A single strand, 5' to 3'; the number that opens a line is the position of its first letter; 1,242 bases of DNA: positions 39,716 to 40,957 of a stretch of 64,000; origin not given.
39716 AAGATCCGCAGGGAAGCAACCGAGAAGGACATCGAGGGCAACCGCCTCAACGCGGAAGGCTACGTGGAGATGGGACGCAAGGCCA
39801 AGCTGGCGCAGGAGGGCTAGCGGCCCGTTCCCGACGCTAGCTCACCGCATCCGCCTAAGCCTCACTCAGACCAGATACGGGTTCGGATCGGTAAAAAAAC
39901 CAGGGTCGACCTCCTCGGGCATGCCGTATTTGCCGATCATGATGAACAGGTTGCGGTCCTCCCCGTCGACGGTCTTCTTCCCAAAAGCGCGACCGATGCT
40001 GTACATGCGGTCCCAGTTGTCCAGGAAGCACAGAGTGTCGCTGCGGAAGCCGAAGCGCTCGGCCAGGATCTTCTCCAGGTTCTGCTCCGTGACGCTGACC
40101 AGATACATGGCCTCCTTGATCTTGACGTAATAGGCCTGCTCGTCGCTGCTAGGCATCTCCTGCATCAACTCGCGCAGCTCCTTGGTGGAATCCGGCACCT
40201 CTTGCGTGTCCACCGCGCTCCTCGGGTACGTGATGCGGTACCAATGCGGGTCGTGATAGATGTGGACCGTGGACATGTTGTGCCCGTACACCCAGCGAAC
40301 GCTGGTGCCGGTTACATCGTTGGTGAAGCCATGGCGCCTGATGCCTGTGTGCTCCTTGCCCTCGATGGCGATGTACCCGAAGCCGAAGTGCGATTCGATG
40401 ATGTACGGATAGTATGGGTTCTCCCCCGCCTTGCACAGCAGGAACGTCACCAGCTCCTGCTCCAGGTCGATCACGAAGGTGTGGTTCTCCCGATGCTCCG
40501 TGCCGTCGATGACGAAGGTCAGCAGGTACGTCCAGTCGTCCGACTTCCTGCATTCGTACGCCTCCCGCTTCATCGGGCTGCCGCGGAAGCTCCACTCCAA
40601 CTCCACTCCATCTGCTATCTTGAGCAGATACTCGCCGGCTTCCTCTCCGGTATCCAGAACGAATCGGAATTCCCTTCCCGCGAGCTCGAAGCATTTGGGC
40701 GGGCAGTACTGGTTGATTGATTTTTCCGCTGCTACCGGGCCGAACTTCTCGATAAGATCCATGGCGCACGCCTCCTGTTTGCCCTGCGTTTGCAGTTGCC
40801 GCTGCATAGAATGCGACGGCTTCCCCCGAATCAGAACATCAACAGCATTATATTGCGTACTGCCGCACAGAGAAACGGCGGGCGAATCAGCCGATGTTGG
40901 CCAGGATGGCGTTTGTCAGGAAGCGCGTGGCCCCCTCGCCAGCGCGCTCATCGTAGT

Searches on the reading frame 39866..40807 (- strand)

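Call 44: search_protein_families(library=pfam, proteins=[window:39866-40807:-], max_evalue=0.0001)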
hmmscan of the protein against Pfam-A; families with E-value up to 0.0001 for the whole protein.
window:39866-40807:- (313 aa): 1 family
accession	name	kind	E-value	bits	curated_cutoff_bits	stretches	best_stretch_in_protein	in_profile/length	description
PF10703.15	MoaF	-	4.1e-06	27.1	23.3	1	31-123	13-102/108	MoaF N-terminal domain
